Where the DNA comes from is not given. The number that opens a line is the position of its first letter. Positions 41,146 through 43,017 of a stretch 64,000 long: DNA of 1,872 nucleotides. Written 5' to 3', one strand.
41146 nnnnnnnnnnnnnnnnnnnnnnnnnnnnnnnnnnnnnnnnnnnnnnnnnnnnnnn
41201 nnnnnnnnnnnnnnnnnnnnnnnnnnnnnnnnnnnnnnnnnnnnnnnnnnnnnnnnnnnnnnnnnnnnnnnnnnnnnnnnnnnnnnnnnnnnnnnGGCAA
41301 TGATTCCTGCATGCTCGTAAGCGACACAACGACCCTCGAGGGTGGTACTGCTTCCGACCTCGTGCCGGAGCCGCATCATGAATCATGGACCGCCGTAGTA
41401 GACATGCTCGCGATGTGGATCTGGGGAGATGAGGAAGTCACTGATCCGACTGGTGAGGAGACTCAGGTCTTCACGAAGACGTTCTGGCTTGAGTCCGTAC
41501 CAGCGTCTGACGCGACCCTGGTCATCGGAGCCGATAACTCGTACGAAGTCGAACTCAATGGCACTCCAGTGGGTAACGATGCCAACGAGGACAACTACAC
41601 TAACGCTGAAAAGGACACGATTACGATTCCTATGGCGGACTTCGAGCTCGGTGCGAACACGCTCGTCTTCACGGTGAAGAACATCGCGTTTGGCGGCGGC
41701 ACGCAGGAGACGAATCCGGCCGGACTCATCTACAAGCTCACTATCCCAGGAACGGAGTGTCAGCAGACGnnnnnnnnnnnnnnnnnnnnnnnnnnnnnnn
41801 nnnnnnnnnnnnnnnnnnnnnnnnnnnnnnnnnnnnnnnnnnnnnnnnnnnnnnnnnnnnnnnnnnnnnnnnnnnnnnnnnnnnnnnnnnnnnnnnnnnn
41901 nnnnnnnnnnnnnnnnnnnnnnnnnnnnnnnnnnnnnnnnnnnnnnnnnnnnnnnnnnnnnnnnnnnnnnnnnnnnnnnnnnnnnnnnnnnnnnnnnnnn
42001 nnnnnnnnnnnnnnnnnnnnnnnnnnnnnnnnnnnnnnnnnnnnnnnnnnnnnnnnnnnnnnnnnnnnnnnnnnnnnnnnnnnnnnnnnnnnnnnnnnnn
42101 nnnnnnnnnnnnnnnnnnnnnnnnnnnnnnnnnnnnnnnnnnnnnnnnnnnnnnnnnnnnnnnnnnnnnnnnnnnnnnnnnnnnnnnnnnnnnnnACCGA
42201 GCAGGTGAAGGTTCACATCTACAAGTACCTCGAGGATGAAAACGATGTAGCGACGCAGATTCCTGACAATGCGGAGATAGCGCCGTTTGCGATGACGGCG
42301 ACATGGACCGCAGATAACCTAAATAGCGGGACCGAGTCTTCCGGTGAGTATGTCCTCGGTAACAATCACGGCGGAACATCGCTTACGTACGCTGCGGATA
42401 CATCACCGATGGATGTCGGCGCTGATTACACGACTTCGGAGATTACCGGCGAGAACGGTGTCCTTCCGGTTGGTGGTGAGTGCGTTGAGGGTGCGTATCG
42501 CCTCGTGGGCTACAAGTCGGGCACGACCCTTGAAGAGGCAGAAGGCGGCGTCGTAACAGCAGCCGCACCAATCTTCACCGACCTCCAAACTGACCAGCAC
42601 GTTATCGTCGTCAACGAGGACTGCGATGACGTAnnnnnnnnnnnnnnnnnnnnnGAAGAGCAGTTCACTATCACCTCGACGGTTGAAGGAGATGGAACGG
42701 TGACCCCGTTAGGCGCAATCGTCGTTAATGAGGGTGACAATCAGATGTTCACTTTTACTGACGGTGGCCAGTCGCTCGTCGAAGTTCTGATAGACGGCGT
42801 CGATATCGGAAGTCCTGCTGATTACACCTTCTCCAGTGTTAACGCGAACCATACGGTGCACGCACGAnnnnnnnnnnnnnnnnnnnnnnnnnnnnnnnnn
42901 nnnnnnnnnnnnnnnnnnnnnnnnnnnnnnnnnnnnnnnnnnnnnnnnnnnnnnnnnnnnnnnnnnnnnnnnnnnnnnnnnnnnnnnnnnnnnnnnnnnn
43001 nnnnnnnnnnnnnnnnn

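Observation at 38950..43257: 1435-aa cell-surface protein with an internally duplicated ~130-aa module, poly-Gly hinge and C-terminal peptidoglycan-binding domain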

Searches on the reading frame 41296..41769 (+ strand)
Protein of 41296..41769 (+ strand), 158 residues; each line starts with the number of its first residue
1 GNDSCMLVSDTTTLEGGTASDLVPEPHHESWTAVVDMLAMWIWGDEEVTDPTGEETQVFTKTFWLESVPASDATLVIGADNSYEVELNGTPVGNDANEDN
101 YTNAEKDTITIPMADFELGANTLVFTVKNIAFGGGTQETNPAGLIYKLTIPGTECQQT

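Call 53: search_protein_families(library=pfam, proteins=[window:41296-41769:+], max_evalue=1)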
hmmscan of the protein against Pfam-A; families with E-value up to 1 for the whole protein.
window:41296-41769:+ (158 aa): 1 family
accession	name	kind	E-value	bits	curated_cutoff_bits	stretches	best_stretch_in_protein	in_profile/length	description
PF11589.14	DUF3244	-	0.11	12.9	25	1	96-131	54-89/96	Domain of unknown function (DUF3244)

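Call 60: search_solved_structures(query=A4, max_evalue=10, show_alignments=1)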
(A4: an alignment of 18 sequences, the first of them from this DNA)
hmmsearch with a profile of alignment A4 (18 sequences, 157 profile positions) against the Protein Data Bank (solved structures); distinct sequences matched with E-value up to 10: 26.
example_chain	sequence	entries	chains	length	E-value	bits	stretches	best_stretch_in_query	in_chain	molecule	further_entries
6t1d_A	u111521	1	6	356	2.2e-16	63.4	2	36-129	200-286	Lectin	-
6t0q_A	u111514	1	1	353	2.9e-16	63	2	36-129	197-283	Lectin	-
6kbj_A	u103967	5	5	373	3.1e-16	62.9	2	36-129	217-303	Lectin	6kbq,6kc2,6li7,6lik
3w5m_A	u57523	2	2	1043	5.7e-15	58.8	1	33-130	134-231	Putative rhamnosidase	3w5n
2okx_A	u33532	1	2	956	0.00041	23.5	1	36-131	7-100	Rhamnosidase B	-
6gsz_A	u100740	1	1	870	0.0013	22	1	50-126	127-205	Alpha-L-rhamnosidase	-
7kmm_A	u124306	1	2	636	0.024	17.8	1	60-131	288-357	Sialic acid-specific 9-O-acetylesterase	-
6x7j_A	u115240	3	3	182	0.024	17.8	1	71-110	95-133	Antifreeze protein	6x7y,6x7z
6x8y_A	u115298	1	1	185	0.025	17.8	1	71-110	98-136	Antifreeze protein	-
6xac_A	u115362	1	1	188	0.025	17.8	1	72-110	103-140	Antifreeze protein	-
5j6y_A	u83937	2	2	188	0.025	17.7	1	72-110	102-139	Antifreeze protein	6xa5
6x9m_A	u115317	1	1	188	0.025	17.7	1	72-110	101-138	Antifreeze protein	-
6x8a_A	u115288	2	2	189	0.025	17.7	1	72-110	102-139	Antifreeze protein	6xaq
6x8d_A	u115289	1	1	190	0.025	17.7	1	72-110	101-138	Antifreeze protein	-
6x9p_A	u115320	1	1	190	0.025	17.7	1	72-110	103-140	Antifreeze protein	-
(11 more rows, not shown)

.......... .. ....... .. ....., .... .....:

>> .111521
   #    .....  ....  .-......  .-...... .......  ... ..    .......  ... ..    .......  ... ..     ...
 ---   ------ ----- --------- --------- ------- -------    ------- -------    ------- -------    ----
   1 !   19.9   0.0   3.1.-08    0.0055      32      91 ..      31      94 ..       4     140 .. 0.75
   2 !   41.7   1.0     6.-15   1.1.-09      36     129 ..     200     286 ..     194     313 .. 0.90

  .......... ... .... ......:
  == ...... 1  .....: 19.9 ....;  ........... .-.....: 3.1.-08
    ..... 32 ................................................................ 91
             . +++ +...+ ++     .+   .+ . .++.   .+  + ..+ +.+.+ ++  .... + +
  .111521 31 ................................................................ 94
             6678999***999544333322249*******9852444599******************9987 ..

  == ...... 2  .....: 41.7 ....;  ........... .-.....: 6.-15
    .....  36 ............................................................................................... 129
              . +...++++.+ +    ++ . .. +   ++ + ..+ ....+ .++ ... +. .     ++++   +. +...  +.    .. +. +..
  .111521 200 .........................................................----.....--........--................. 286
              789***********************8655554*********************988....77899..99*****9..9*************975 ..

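Call 61: search_protein_families(library=pfam, alignment_id=A4, max_evalue=1)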
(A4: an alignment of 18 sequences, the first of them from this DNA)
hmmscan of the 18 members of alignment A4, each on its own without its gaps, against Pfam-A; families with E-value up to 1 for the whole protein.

A. member 1, seq(158 aa): 1 family
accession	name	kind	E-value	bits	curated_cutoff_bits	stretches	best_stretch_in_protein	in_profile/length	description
PF11589.14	DUF3244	-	0.11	12.9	25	1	96-131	54-89/96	Domain of unknown function (DUF3244)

B. families by the number of members that match (of 18 scanned): 16 families
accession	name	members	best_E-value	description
PF12733.13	Cadherin-like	5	0.011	Cadherin-like beta sandwich domain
PF07550.17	Shr-like_HID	2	0.0033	Heme-binding protein Shr-like, Hb-interacting domain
PF14683.12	CBM-like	2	0.0086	Polysaccharide lyase family 4, domain III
PF02837.24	Glyco_hydro_2_N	1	0.00058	Glycosyl hydrolases family 2, sugar binding domain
PF08531.16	Bac_rhamnosid_N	1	0.00084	Alpha-L-rhamnosidase N-terminal domain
PF22666.2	Glyco_hydro_2_N2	1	0.00094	Glycosyl hydrolase 2 galactose-binding domain-like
PF19267.4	CIS_spike_tip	1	0.0087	Contractile injection system spike tip protein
PF25523.1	Ig_RIMBP2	1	0.02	RIMBP2-like, immunoglobulin-like domain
PF08522.16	BT_3987-like_N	1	0.039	BT_3987-like, N-terminal domain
PF07691.17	PA14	1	0.071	PA14 domain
PF11589.14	DUF3244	1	0.11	Domain of unknown function (DUF3244)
PF19407.5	DUF5979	1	0.13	Domain of unknown function (DUF5979)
PF17728.7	BsuBI_PstI_RE_N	1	0.15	BsuBI/PstI restriction endonuclease HTH domain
PF12116.14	SpoIIID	1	0.21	Stage III sporulation protein D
PF21426.3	GBS104-like_Ig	1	0.29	Tip pilin GBS104-like, Ig-like domain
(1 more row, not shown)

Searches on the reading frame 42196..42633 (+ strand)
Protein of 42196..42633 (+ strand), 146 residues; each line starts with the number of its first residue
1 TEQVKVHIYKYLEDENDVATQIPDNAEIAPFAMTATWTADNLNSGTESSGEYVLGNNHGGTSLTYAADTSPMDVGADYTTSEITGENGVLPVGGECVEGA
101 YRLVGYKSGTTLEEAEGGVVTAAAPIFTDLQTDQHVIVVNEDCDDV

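Call 21: search_solved_structures(query=A1, max_evalue=10, show_alignments=2)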
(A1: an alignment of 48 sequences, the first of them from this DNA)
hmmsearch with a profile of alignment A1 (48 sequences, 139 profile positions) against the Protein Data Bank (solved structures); distinct sequences matched with E-value up to 10: 9.
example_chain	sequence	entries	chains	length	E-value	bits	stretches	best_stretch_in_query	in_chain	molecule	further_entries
6nxc_A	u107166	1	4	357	0.35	14.3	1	72-109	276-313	L-asparaginase 1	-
2him_A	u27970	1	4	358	0.35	14.3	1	72-109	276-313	L-asparaginase 1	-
2p2d_A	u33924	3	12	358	0.35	14.3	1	72-109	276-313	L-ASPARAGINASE I | L-asparaginase 1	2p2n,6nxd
6hni_A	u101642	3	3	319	0.36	14.3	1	81-133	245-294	ABC-type transport system, sugar-family extracellular solute-binding protein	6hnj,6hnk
4psc_A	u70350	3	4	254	0.74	13.3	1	57-116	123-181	Carbohydrate esterase family 5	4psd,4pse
9i05_XD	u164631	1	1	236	1.1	12.8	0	88-135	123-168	mL158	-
7cy3_A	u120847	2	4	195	1.7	12.1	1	57-117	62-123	Cutinase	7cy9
1cux_A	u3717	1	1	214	1.8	12.1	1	72-112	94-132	CUTINASE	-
2hd3_A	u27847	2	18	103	2.2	11.8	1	35-83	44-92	Ethanolamine utilization protein eutN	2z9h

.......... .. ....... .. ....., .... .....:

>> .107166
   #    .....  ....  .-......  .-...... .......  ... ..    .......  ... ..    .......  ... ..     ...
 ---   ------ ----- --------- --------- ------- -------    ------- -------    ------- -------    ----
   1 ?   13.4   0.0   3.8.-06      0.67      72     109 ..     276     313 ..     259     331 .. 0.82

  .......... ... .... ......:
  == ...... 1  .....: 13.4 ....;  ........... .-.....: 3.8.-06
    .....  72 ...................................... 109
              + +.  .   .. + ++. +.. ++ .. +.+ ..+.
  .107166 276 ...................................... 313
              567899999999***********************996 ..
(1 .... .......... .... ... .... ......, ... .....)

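Call 28: predict_structure(alignment_id=A1)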
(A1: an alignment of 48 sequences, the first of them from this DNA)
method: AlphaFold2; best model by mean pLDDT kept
length: 146 residues; sequences in the alignment: 48
mean_pLDDT: 96.9   pTM: 0.91
mean pLDDT of the five models: 96.9, 96.5, 96.3, 96.1, 96.1
residues with pLDDT >= 90: 141; 70-90: 4; 50-70: 1; < 50: 0
segments of 3 or more residues with pLDDT < 50: none
pLDDT, mean of each block of 10 residues (from residue 1): 97 95 97 98 98 97 98 98 96 96 98 98 98 99 86
secondary structure, 60 per line:
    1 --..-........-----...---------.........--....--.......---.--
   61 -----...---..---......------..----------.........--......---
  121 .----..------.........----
elements in order: E6-13 E19-21 E31-39 E48-54 E66-68 E77-82 E101-109 H112-117 E134-142

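Call 34: search_protein_families(library=pfam, alignment_id=A1, max_evalue=1)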
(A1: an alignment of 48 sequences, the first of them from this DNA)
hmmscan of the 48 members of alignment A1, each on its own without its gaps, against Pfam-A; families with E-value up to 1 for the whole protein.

A. member 1, seq(146 aa): 0 families

B. families by the number of members that match (of 48 scanned): 14 families
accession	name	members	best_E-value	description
PF03366.22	YEATS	2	0.03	YEATS family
PF00975.26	Thioesterase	2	0.12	Thioesterase domain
PF19407.5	DUF5979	1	0.003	Domain of unknown function (DUF5979)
PF07522.19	DRMBL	1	0.005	DNA repair metallo-beta-lactamase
PF01083.28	Cutinase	1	0.026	Cutinase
PF06301.17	Lambda_Kil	1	0.029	Bacteriophage lambda Kil protein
PF11399.14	DUF3192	1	0.077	Protein of unknown function (DUF3192)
PF04360.17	Serglycin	1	0.11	Serglycin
PF17802.7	SpaA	1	0.16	Prealbumin-like fold domain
PF13146.11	TRL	1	0.17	TRL-like protein family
PF24418.1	DUF7550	1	0.2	Family of unknown function (DUF7550)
PF24912.1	SH3_TNRC18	1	0.22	TNRC18-like,(4.1.1) SH3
PF14021.12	TNT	1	0.24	Tuberculosis necrotizing toxin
PF12147.14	Methyltransf_20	1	0.24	Putative methyltransferase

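Call 62: fold_search(model_id=the predicted structure, library=pdb)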
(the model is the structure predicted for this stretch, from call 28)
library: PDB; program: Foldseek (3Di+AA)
matches with E <= 10: 491; with E <= 0.001: 5
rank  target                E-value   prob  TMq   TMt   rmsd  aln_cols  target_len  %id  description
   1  6bbw_A                9.5e-05  1.00  0.50  0.28   6.0       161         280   10  Structure of the major pilin protein (T3.2) from Streptococcus pyogenes serotype GAS13637 (released 2018-10-24)
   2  8f5n_A                2.8e-04  1.00  0.53  0.30   6.8       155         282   11  Identification of an Immunodominant region on a Group A Streptococcus T-antigen Reveals Temperature-Dependent Motion i (released 2023-03-08)
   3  4bug_A                7.1e-04  1.00  0.46  0.19   5.3       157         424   10  Pilus-presented adhesin, Spy0125 (Cpa), Cys426Ala mutant (released 2013-10-09)
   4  4bug_B                7.1e-04  1.00  0.46  0.18   5.3       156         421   10  Pilus-presented adhesin, Spy0125 (Cpa), Cys426Ala mutant (released 2013-10-09)
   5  2xic_A                9.5e-04  1.00  0.44  0.18   5.6       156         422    8  Pilus-presented adhesin, Spy0125 (Cpa), P212121 form (ESRF data) (released 2010-08-04)
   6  2xid_B                1.4e-03  1.00  0.48  0.19   4.7       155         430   10  Pilus-presented adhesin, Spy0125 (Cpa), P212121 form (DLS) (released 2010-08-04)
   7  3gle_A                1.4e-03  1.00  0.45  0.25  10.6       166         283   11  Crystal Structure of the Major Pilin from Streptococcus pyogenes N168A mutant (released 2009-06-02)
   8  2xic_B                1.5e-03  1.00  0.45  0.18   5.6       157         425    8  Pilus-presented adhesin, Spy0125 (Cpa), P212121 form (ESRF data) (released 2010-08-04)
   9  3gld_C                1.5e-03  1.00  0.47  0.27  10.2       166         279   12  Crystal Structure of the Major Pilin from Streptococcus pyogenes E117A mutant (released 2009-06-02)
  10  3b2m_A                1.6e-03  1.00  0.45  0.24  10.5       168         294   10  Crystal Structure of the Major Pilin from Streptococcus pyogenes (released 2007-12-18)
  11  7w7i_G                1.7e-03  0.99  0.42  0.21   6.7       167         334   12  Crystal Structure of shaft pilin PitB from pilus islet-2 of Streptococcus oralis (released 2022-06-01)
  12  3gle_B                1.8e-03  1.00  0.49  0.27   8.6       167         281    9  Crystal Structure of the Major Pilin from Streptococcus pyogenes N168A mutant (released 2009-06-02)
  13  3gld_A                1.9e-03  0.99  0.44  0.24  10.6       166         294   11  Crystal Structure of the Major Pilin from Streptococcus pyogenes E117A mutant (released 2009-06-02)
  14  3b2m_C                2.2e-03  1.00  0.47  0.26  10.1       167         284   11  Crystal Structure of the Major Pilin from Streptococcus pyogenes (released 2007-12-18)
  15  7w7i_B                3.1e-03  0.99  0.42  0.21   6.0       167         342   11  Crystal Structure of shaft pilin PitB from pilus islet-2 of Streptococcus oralis (released 2022-06-01)
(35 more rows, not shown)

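Call 71: search_protein_representatives(alignment_id=A1)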
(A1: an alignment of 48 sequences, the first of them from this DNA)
Query: 48 sequences, 139 profile positions. Proteins with E-value up to 0.001 (for the whole library): 497; up to 1e-10: 472; up to 1e-30: 380. The best 150 are listed.
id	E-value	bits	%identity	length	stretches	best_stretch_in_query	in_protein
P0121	1.1e-134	459.9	-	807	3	2-137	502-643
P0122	1.9e-132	452.7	-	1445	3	2-138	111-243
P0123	5.5e-128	438.2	-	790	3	2-137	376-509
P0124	3.6e-127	435.5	-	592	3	3-138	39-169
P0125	9.4e-124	424.5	-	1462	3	2-138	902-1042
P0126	3.8e-119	409.5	-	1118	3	2-138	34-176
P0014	3.1e-118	406.6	-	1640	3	2-138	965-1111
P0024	6.0e-118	405.6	-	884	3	3-138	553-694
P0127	2.0e-117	404.0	-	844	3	2-137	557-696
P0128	1.1e-114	395.1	-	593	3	2-137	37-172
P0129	1.5e-114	394.7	-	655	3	2-138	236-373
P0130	4.3e-111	383.4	-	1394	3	3-138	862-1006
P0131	1.6e-110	381.6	-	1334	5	2-137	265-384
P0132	1.2e-106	369.0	-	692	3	3-138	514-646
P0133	2.2e-106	368.2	-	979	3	2-138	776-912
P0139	2.8e-92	322.5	-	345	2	2-138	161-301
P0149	3.7e-88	309.1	-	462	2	2-139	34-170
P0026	3.4e-87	306.0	-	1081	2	2-138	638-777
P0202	2.8e-78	277.1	-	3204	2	1-138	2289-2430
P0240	3.6e-65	234.6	-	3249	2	1-138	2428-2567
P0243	4.5e-62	224.6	-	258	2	2-137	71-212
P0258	9.9e-48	178.2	-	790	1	2-139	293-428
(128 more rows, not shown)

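Call 91: list_cluster_members(proteins=[P0121, P0123, P0124, P0128, P0139, P0149, P0202, P0240, P0243, P0258])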
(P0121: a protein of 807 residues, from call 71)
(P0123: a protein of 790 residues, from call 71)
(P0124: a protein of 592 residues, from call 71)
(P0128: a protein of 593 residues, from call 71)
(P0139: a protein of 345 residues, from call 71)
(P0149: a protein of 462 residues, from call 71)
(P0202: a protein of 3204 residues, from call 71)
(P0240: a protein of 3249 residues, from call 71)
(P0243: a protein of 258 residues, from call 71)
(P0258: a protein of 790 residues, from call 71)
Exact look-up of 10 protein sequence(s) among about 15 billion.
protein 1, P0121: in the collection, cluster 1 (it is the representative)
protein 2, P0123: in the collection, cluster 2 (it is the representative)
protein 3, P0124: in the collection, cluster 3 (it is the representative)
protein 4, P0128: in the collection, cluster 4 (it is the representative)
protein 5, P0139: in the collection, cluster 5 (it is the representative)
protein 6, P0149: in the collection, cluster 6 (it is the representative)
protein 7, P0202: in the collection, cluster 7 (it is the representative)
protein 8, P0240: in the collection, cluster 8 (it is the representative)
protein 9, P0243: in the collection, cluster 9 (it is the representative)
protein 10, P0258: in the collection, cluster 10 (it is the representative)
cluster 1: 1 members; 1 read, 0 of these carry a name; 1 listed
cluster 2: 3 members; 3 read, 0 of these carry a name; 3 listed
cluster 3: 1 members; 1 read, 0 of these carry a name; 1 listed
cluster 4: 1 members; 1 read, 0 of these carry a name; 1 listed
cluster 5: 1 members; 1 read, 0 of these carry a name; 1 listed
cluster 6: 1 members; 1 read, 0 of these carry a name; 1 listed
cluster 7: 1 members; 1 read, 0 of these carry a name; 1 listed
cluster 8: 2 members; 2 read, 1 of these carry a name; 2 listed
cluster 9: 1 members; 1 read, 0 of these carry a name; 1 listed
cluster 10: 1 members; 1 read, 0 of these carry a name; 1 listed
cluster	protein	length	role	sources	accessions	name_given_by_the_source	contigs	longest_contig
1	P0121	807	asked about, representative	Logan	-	-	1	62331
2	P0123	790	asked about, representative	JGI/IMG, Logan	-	-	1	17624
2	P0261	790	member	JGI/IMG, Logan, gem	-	-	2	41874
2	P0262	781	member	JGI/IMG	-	-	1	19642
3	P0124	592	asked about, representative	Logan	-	-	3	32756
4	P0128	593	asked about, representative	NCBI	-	-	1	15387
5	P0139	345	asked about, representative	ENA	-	-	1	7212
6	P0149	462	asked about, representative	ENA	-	-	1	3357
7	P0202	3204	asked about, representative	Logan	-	-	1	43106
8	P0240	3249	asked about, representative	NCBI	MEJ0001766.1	MAG: MBG domain-containing protein [bacterium]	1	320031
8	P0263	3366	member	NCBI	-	-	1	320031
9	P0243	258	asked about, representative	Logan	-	-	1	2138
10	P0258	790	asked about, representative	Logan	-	-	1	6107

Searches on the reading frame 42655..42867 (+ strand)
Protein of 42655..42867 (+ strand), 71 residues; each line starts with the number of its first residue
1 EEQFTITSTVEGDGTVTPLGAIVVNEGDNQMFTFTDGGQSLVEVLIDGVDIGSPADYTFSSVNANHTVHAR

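Call 53: search_protein_families(library=pfam, proteins=[window:42655-42867:+], max_evalue=1)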
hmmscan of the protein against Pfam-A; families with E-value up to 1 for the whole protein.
window:42655-42867:+ (71 aa): 4 families
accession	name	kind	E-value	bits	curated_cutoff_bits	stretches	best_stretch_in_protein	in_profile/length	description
PF13953.12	PapC_C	-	0.0042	17.3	27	1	13-45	8-40/66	PapC C-terminal domain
PF20944.2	StcE_b-sandwich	-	0.13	12.8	27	1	6-36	37-66/75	Metalloprotease StcE, beta-sandwich domain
PF19841.4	GldN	-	0.15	12.1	23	1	22-54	16-48/228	Gliding motility associated protein GldN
PF17122.11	zf-C3H2C3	-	0.25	11.8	27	1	52-70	5-23/35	Zinc-finger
